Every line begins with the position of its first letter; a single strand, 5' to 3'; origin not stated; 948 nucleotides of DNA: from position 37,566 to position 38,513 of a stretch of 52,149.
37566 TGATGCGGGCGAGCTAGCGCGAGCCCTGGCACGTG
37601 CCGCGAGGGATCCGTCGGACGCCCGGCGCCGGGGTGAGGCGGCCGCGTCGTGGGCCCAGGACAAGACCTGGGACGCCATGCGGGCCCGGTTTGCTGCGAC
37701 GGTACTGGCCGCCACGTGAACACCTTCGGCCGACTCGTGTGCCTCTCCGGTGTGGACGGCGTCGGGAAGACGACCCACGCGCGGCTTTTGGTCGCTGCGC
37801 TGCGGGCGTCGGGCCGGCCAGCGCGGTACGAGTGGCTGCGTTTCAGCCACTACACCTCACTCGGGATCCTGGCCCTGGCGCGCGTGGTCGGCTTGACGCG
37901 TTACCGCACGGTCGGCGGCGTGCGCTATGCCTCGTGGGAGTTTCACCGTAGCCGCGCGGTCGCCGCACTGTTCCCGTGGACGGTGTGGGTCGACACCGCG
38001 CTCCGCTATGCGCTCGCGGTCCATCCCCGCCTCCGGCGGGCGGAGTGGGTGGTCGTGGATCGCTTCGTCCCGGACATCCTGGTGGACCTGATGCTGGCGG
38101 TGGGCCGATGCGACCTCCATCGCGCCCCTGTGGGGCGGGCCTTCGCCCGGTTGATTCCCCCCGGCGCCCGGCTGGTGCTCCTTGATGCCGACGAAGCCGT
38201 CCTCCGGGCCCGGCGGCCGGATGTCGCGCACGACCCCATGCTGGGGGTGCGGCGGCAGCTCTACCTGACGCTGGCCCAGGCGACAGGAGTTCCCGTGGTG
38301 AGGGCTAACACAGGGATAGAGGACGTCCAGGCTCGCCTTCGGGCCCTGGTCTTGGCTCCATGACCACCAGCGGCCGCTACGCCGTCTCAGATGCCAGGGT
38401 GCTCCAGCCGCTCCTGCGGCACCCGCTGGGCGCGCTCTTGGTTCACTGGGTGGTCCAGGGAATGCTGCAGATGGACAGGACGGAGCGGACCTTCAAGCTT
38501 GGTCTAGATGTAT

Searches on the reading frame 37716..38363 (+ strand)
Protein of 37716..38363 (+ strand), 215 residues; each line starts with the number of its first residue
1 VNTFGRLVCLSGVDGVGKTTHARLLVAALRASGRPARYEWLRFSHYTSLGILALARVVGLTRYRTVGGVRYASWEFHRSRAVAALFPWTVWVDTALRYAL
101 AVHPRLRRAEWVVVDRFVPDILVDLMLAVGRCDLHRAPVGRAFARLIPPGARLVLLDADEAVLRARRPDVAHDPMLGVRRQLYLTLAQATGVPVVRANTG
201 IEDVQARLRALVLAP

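Call 3: search_protein_families(library=pfam, proteins=[window:37716-38363:+], max_evalue=0.1)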
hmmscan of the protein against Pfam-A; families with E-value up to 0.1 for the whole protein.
window:37716-38363:+ (215 aa): 8 families
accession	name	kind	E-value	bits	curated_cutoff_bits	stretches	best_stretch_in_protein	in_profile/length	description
PF02223.23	Thymidylate_kin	-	1.1e-05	25.7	27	1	12-34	3-25/185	Thymidylate kinase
PF13191.12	AAA_16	-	0.001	20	32.6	1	6-46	25-63/167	AAA ATPase domain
PF13238.12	AAA_18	-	0.012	16.5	29.4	1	8-29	1-22/128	AAA domain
PF20720.3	nSTAND3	-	0.014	15.6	27.2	1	6-33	18-45/155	Novel STAND NTPase 3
PF13671.12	AAA_33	-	0.017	15.8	27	0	7-30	1-24/143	AAA domain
PF05729.18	NACHT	-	0.026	14.8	26.7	1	6-37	1-32/167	NACHT domain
PF13604.12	AAA_30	-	0.067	13.4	27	1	6-38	19-47/191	AAA domain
PF00004.35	AAA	-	0.081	13.8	21.2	0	8-30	1-23/131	ATPase family associated with various cellular activities (AAA)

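Call 4: search_protein_families(library=ncbifam, proteins=[window:37716-38363:+], max_evalue=0.1)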
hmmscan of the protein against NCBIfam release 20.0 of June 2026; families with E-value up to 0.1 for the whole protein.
window:37716-38363:+ (215 aa): 6 families
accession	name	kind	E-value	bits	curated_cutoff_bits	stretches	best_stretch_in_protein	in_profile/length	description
TIGR00041.1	DTMP_kinase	equivalog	3e-05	23.8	83.25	1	6-33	5-32/196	dTMP kinase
NF005923.0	PRK07933.1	equivalog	0.011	15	193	1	7-46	2-39/213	dTMP kinase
NF006585.0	PRK09111.1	equivalog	0.012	14.3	604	1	10-31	67-88/616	DNA polymerase III subunit gamma/tau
NF041053.1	CobW_rel_Se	equivalog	0.071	12.8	180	0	6-34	2-30/195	CobW-related selenoprotein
NF005250.0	PRK06761.1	equivalog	0.08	11.9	270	1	6-34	4-32/282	hypothetical protein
TIGR02397.1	dnaX_nterm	equivalog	0.082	12.1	250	0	10-31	41-62/355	DNA polymerase III subunit gamma/tau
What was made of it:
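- Closest known: Thymidylate kinase. Different: A scores below the family cut-offs (calls 3, 4).
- A scores below the PF02223 and TIGR00041 cut-offs (calls 3, 4).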

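Call 7: search_solved_structures(query=window:37716-38363:+, max_evalue=10, show_alignments=2)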
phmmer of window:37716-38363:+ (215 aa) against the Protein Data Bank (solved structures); distinct sequences matched with E-value up to 10: 22.
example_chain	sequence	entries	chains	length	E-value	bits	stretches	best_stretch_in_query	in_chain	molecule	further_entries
5x8k_A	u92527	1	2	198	0.0001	25.4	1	6-36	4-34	Thymidylate kinase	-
5xal_A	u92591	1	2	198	0.00017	24.6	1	6-36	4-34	Thymidylate kinase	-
5x7j_A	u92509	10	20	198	0.00018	24.5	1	6-36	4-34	Thymidylate kinase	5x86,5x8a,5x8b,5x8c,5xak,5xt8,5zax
5x8v_B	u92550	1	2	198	0.00024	24.2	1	6-36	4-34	Thymidylate kinase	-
5x98_B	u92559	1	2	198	0.00027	24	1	6-36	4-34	Thymidylate kinase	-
1e9f_A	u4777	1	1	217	0.0005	23.1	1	5-50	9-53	THYMIDYLATE KINASE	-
5x8d_B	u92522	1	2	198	0.00081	22.4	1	6-36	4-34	Thymidylate kinase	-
5x99_A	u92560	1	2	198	0.00093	22.2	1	6-36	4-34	Thymidylate kinase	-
5x8j_A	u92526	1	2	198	0.0012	21.8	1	6-36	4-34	Thymidylate kinase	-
3v9p_A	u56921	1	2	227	0.0018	21.3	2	98-119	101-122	Thymidylate kinase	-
1e98_A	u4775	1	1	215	0.0063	19.5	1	5-50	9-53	THYMIDYLATE KINASE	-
1e9c_A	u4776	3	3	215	0.0066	19.4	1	5-50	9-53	THYMIDYLATE KINASE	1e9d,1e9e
1e2d_A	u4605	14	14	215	0.0066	19.4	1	5-50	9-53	THYMIDYLATE KINASE | similar to THYMIDYLATE KINASE (DTMP KINASE) | Similar to deoxythymidylate kinase (thymidylate kinase)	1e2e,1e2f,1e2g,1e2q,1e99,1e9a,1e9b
1nmy_A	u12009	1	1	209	0.0073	19.3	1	5-50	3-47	similar to THYMIDYLATE KINASE (DTMP KINASE)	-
2xx3_A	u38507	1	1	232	0.0076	19.2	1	5-50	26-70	THYMIDYLATE KINASE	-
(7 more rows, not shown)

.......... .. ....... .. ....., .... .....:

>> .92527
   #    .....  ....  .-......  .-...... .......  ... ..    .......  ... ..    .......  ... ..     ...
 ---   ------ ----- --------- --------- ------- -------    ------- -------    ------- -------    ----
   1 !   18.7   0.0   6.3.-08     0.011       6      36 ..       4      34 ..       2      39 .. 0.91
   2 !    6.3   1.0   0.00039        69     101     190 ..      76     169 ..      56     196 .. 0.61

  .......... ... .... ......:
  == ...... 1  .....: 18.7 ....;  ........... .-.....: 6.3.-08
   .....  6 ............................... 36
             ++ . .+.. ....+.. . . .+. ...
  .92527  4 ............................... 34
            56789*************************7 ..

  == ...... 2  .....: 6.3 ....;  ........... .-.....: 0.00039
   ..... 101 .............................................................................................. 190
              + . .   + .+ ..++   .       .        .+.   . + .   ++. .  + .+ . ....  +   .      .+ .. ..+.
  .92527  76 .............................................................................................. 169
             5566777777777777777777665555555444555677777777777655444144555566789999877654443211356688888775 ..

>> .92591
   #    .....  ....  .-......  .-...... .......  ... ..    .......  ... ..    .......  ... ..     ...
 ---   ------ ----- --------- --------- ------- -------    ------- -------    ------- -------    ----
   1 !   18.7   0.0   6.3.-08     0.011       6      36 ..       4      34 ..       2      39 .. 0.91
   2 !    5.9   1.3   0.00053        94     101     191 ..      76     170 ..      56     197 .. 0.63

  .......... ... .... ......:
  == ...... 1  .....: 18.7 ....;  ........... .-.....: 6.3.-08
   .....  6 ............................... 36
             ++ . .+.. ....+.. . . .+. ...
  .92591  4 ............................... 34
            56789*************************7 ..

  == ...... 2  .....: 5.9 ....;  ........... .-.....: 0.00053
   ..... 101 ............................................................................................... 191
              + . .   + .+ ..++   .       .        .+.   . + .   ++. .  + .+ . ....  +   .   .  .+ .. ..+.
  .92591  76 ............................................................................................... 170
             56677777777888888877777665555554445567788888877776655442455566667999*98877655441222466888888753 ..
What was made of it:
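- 38211..38222 (+): Lid arginines RRPD (R166-D169). The motif aligns to the Tmk lid (call 7).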

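Call 9: find_homologous_proteins(query=window:37716-38363:+, max_evalue=0.001)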
Query window:37716-38363:+ (215 aa): 2 proteins with E <= 0.001 among 8000 candidates.
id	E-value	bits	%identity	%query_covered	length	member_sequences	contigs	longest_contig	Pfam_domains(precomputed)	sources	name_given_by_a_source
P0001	1.8e-134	464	100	100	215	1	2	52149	PF02223.24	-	-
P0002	4.1e-83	296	66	97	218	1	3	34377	-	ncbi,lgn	-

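Call 12: find_encoding_contigs(protein=P0002, flank=10000, max_places=3)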
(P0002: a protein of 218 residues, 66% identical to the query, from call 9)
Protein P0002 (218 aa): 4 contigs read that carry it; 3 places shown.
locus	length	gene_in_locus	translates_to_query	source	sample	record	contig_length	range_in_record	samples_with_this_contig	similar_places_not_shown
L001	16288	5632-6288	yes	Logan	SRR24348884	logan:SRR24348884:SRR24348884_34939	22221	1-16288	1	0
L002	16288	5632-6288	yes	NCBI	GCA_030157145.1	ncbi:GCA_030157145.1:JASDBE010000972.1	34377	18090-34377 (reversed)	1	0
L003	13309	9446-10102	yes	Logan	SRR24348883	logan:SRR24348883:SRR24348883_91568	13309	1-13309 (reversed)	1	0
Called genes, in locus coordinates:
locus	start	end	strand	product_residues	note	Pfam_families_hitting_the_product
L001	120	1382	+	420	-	PF13641:Glyco_tranf_2_3, PF00535:Glycos_transf_2, PF26629:GT2_TM_C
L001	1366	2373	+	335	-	PF13641:Glyco_tranf_2_3, PF00535:Glycos_transf_2, PF13506:Glyco_transf_21 (weak), PF13632:Glyco_trans_2_3 (weak)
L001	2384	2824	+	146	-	PF08660:Alg14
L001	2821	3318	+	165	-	PF04101:Glyco_tran_28_C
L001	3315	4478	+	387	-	PF13439:Glyco_transf_4, PF13579:Glyco_trans_4_4, PF20706:GT4-conflict, PF00534:Glycos_transf_1, PF13692:Glyco_trans_1_4, PF13524:Glyco_trans_1_2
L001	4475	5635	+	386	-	PF13439:Glyco_transf_4, PF13579:Glyco_trans_4_4, PF00534:Glycos_transf_1, PF13692:Glyco_trans_1_4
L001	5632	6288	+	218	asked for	-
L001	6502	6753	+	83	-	PF08241:Methyltransf_11, PF13489:Methyltransf_23 (weak)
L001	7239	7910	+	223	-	-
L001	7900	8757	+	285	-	PF13489:Methyltransf_23, PF01209:Ubie_methyltran, PF03141:Methyltransf_29, PF07021:MetW, PF13847:Methyltransf_31, PF08241:Methyltransf_11, PF08242:Methyltransf_12, PF13649:Methyltransf_25, +3 more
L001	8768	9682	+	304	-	PF01073:3Beta_HSD, PF01370:Epimerase, PF02719:Polysacc_synt_2, PF04321:RmlD_sub_bind, PF13460:NAD_binding_10, PF16363:GDP_Man_Dehyd, PF07993:NAD_binding_4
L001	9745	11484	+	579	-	PF13439:Glyco_transf_4, PF13579:Glyco_trans_4_4, PF20706:GT4-conflict (weak), PF00534:Glycos_transf_1, PF13692:Glyco_trans_1_4, PF13489:Methyltransf_23, PF08241:Methyltransf_11, PF13847:Methyltransf_31, +1 more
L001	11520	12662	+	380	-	PF01041:DegT_DnrJ_EryC1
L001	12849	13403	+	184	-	PF01209:Ubie_methyltran (weak), PF08241:Methyltransf_11, PF08242:Methyltransf_12 (weak), PF13649:Methyltransf_25, PF13489:Methyltransf_23, PF13847:Methyltransf_31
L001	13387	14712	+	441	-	-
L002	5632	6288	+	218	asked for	-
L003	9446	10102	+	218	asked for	-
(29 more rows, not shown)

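Call 19: search_protein_representatives(protein=window:37716-38363:+)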
Query: 215 residues. Proteins with E-value up to 0.001 (for the whole library): 1047; up to 1e-10: 366; up to 1e-30: 27. The best 150 are listed.
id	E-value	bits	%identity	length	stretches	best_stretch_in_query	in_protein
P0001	5.6e-135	464.1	100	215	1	1-215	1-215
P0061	2.2e-48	181.1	45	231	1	6-212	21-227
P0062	2.3e-46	174.6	49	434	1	5-203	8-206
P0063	2.8e-41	157.9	46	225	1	5-209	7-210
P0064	2.6e-38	148.3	38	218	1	6-213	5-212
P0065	1.0e-37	146.3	43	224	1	4-197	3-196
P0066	2.2e-37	145.2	42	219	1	5-201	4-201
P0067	2.2e-36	142.0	41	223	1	1-195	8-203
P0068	2.8e-36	141.6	40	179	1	6-170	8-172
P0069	7.5e-36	140.2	36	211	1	5-201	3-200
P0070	8.8e-36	140.0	38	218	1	8-201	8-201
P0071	1.2e-35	139.5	38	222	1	5-209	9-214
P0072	1.8e-35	139.0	43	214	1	7-200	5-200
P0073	2.7e-35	138.4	40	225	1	5-205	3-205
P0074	2.9e-35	138.3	35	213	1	8-206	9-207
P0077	1.1e-33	133.1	41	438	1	7-203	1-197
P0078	3.4e-33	131.5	35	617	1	4-209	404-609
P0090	7.0e-30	120.7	38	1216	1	5-208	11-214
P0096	7.0e-29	117.4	34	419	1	6-197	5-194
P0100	3.4e-28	115.2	37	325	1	7-206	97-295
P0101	6.4e-28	114.3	38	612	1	2-206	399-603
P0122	6.9e-26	107.7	29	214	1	6-203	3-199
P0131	9.5e-25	103.9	32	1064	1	6-209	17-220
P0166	3.9e-22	95.4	32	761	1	1-197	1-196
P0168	5.1e-22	95.0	35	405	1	6-198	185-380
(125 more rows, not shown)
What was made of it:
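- Checked: A has 366 representative homologues at E <= 1e-10 (call 19).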

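Call 20: search_protein_families(library=pfam, proteins=[P0062, P0077, P0096, P0078, P0101, P0090, P0131, P0166, P0100, P0168], max_evalue=0.01)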
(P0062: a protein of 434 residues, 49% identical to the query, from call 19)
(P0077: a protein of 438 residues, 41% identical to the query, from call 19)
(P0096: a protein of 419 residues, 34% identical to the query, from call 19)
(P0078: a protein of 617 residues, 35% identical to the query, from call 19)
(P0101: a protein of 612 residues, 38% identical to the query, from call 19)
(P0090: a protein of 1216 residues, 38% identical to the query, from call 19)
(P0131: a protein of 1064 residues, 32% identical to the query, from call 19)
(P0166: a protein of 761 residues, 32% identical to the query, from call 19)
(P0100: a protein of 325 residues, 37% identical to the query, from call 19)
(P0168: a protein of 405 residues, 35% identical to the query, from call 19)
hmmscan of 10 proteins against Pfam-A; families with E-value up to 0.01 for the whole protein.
P0062 (434 aa): 10 families
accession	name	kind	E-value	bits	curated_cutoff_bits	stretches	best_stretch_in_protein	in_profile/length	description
PF13191.12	AAA_16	-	4.6e-05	24.4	32.6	1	8-57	24-69/167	AAA ATPase domain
PF24883.2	NPHP3_N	-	0.00013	22.7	24.8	1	9-45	23-59/164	Nephrocystin 3, N-terminal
PF13401.12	AAA_22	-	0.00066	20.4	27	1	9-39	6-34/130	AAA domain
PF02223.23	Thymidylate_kin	-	0.0007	19.8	27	0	15-38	3-26/185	Thymidylate kinase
PF00004.35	AAA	-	0.00088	20.2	21.2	1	11-33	1-23/131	ATPase family associated with various cellular activities (AAA)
PF13238.12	AAA_18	-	0.0014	19.5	29.4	0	11-42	1-31/128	AAA domain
PF13671.12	AAA_33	-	0.0043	17.8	27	0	11-33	2-24/143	AAA domain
PF05729.18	NACHT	-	0.005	17.1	26.7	1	10-47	2-37/167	NACHT domain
PF03266.21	NTPase_1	-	0.0063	16.8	23.9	0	11-39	2-30/168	NTPase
PF20720.3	nSTAND3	-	0.0092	16.1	27.2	0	9-42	18-51/155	Novel STAND NTPase 3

P0077 (438 aa): 2 families
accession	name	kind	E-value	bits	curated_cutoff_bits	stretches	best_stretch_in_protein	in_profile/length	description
PF18765.7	Polbeta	-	0.0025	18.4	26.9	1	324-358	4-38/93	Polymerase beta, Nucleotidyltransferase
PF02223.23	Thymidylate_kin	-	0.0061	16.7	27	0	6-29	3-26/185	Thymidylate kinase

P0096 (419 aa): 3 families
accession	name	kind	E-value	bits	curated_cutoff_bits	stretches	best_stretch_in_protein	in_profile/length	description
PF01909.29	NTP_transf_2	-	1.2e-05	26.1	21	1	295-328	8-40/93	Nucleotidyltransferase domain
PF18765.7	Polbeta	-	0.0002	21.9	26.9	1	301-331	12-42/93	Polymerase beta, Nucleotidyltransferase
PF02223.23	Thymidylate_kin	-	0.00045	20.4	27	0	11-34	3-26/185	Thymidylate kinase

P0078 (617 aa): 8 families
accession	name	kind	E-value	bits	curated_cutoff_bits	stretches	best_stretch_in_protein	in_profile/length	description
PF00534.26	Glycos_transf_1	-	3.9e-17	62.7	26.4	1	205-372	12-171/172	Glycosyl transferases group 1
PF13692.12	Glyco_trans_1_4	-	6.2e-17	62.6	27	1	210-357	3-140/142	Glycosyl transferases group 1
PF13439.12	Glyco_transf_4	-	7.2e-11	42.8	28.5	1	20-194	5-168/170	Glycosyltransferase Family 4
PF13579.12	Glyco_trans_4_4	-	3.4e-06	27.9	29.7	1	149-191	118-158/158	Glycosyl transferase 4-like domain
PF13191.12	AAA_16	-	0.00057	20.8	32.6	1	403-451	22-66/167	AAA ATPase domain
PF03193.22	RsgA_GTPase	-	0.0035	17.6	30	1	400-432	101-133/174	RsgA GTPase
PF13401.12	AAA_22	-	0.0081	16.9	27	0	404-435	4-33/130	AAA domain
PF00005.33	ABC_tran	-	0.0085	17.1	25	0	406-436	12-42/137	ABC transporter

P0101 (612 aa): 6 families
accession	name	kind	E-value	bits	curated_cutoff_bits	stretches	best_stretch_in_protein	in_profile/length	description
PF00534.26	Glycos_transf_1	-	5.9e-19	68.7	26.4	1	201-370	7-171/172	Glycosyl transferases group 1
PF13692.12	Glyco_trans_1_4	-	2e-16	61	27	1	211-357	3-142/142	Glycosyl transferases group 1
PF13439.12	Glyco_transf_4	-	5e-12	46.6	28.5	1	21-185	6-167/170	Glycosyltransferase Family 4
PF02223.23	Thymidylate_kin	-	0.00022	21.4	27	1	409-432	3-26/185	Thymidylate kinase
PF13579.12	Glyco_trans_4_4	-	0.0021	18.9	29.7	0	144-183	119-158/158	Glycosyl transferase 4-like domain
PF20720.3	nSTAND3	-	0.0055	16.9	27.2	0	403-436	18-49/155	Novel STAND NTPase 3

P0090 (1216 aa): 2 families
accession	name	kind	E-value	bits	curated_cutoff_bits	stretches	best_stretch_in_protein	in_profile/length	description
PF02223.23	Thymidylate_kin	-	1.3e-05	25.4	27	0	17-41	2-26/185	Thymidylate kinase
PF13613.12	HTH_Tnp_4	-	8.6e-05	22.5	27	1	482-528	2-48/53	Helix-turn-helix of DDE superfamily endonuclease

P0131 (1064 aa): 2 families
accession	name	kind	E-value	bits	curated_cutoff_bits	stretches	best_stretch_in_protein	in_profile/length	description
PF13401.12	AAA_22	-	0.0015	19.3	27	1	15-54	4-41/130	AAA domain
PF02223.23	Thymidylate_kin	-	0.0017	18.6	27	1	22-47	2-27/185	Thymidylate kinase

P0166 (761 aa): 9 families
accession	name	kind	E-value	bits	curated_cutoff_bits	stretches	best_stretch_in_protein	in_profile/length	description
PF01522.26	Polysacc_deac_1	-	1e-09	38.8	23.1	1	549-639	18-107/124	Polysaccharide deacetylase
PF05729.18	NACHT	-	9.5e-06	26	26.7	1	7-50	2-43/167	NACHT domain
PF13401.12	AAA_22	-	0.00026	21.7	27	1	6-53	6-51/130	AAA domain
PF03205.20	MobB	-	0.00044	20.6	26.6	1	7-34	1-28/133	Molybdopterin guanine dinucleotide synthesis protein B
PF01909.29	NTP_transf_2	-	0.00073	20.3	21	1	348-379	14-45/93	Nucleotidyltransferase domain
PF18765.7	Polbeta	-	0.00082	19.9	26.9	1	346-410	11-72/93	Polymerase beta, Nucleotidyltransferase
PF02223.23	Thymidylate_kin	-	0.001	19.3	27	1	12-44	3-32/185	Thymidylate kinase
PF20720.3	nSTAND3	-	0.0014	18.8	27.2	0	8-34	20-46/155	Novel STAND NTPase 3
PF24883.2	NPHP3_N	-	0.0034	18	24.8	0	6-43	23-60/164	Nephrocystin 3, N-terminal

P0100 (325 aa): 1 family
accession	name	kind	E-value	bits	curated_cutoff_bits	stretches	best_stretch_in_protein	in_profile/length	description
PF02223.23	Thymidylate_kin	-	2.1e-06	28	27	1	102-125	3-26/185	Thymidylate kinase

P0168 (405 aa): 4 families
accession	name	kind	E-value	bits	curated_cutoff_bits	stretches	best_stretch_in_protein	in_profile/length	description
PF13692.12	Glyco_trans_1_4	-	1.8e-19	70.9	27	1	2-130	22-141/142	Glycosyl transferases group 1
PF00534.26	Glycos_transf_1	-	1.1e-18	67.7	26.4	1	29-144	58-171/172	Glycosyl transferases group 1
PF13524.12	Glyco_trans_1_2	-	2.1e-06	28.2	25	1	51-144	33-127/144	Glycosyl transferase-like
PF03205.20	MobB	-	0.0046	17.3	26.6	1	187-218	2-33/133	Molybdopterin guanine dinucleotide synthesis protein B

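Call 23: find_related_loci(query=A1, collection=genome_contigs, flank=8000)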
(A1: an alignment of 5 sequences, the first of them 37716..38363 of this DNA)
Query A1 (215 aa) in genome_contigs; peptide patterns used: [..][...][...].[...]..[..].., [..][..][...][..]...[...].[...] (x = any residue, [..] = any of these).
69 stretches matched a pattern; 32 encode a relative of the query (tblastn E <= 1e-3); 32 distinct loci.
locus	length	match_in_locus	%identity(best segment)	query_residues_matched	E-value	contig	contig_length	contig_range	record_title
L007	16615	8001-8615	37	7-208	2e-45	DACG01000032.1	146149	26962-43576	MAG TPA_asm: Geoglobus sp. UBA235 UBA235_contig_60, whole genome shotgun sequence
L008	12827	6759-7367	41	6-208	6e-43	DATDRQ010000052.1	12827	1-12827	MAG TPA_asm: Anaerolineales bacterium isolate SMAG_U7981 k141_3184441, whole genome shotgun sequence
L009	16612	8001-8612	38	5-208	2e-38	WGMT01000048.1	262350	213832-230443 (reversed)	MAG: bacterium isolate RI_153 c_000000019040, whole genome shotgun sequence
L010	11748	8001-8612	39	5-208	3e-38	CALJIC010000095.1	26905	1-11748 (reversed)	MAG TPA_asm: uncultured Roseiflexaceae bacterium isolate SRR5251193_bin.98_CONCOCT_v1.1_MAG genome assembly, contig: ERZ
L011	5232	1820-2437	41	6-211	2e-37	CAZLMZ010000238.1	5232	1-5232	MAG TPA_asm: uncultured Anaerolineae bacterium isolate binchicken_co81_400 genome assembly, contig: NODE_30048_length_52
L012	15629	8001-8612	35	5-208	6e-37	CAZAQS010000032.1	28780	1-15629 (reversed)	MAG TPA_asm: uncultured Anaerolineaceae bacterium isolate SRP217488_co1_79 genome assembly, contig: NODE_799_length_2878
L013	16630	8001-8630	35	1-210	2e-36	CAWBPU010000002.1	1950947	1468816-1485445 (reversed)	MAG: uncultured Chloroflexia bacterium isolate MFD01275.bin.2.120 genome assembly, contig: contig_7667, whole genome sho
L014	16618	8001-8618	40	7-212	2e-35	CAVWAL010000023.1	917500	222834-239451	MAG: uncultured bacterium isolate MFD01721.bin.2.215 genome assembly, contig: contig_8213, whole genome shotgun sequence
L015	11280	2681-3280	35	7-206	2e-34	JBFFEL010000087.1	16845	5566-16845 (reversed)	MAG: Anaerolineales bacterium isolate Mix_mud13.2021.11.71 k141_2044498_length_16845_cov_12.0000, whole genome shotgun s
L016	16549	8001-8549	37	6-188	2e-34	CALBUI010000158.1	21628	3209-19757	MAG: uncultured Anaerolineales bacterium isolate N4_Bin_METABAT__171_1 genome assembly, contig: c_000003643959, whole ge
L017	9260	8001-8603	37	5-205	8e-34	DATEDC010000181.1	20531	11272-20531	MAG TPA_asm: Anaerolineales bacterium isolate SMAG_U8288 k141_139146, whole genome shotgun sequence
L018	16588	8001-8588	36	7-202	7e-33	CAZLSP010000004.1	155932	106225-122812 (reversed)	MAG TPA_asm: uncultured Anaerolinea sp. isolate binchicken_co197_447 genome assembly, contig: NODE_44_length_155932_cov_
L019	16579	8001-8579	40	8-200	4e-32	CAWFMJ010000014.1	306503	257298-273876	MAG: uncultured delta proteobacterium isolate MFD02138.bin.2.69 genome assembly, contig: contig_14385, whole genome shot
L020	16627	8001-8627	30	7-215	1e-31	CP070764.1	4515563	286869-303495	MAG: Chloroflexota bacterium isolate bin26 chromosome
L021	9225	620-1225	36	7-208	9e-32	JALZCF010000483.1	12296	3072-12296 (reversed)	MAG: Chloroflexota bacterium isolate NAM bin18 SC8792-94_k127_1815822, whole genome shotgun sequence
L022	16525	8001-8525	39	1-176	2e-31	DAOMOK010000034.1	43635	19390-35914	MAG TPA_asm: Chloroflexota bacterium isolate AMR_MDS_5888 NODE_423_length_43635_cov_44.482331, whole genome shotgun sequ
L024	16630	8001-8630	34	6-215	5e-31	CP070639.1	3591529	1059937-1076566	MAG: Anaerolineales bacterium isolate bin917 chromosome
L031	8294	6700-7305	35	5-208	9e-26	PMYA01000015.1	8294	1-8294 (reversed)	MAG: Methanobacteriota archaeon isolate fen_29 73.20110800_E2D.14_contig_17723, whole genome shotgun sequence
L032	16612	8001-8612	29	6-208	2e-23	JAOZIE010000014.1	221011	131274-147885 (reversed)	MAG: Candidatus Bathyarchaeota archaeon isolate DYS_6 NODE_131, whole genome shotgun sequence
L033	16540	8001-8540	43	10-189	6e-33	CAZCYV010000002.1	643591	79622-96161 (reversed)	MAG TPA_asm: uncultured Anaerolinea sp. isolate binchicken_co274_310 genome assembly, contig: NODE_4_length_643591_cov_8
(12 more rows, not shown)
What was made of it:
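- Tried and rejected: The 5-sequence alignment worked (call 23).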
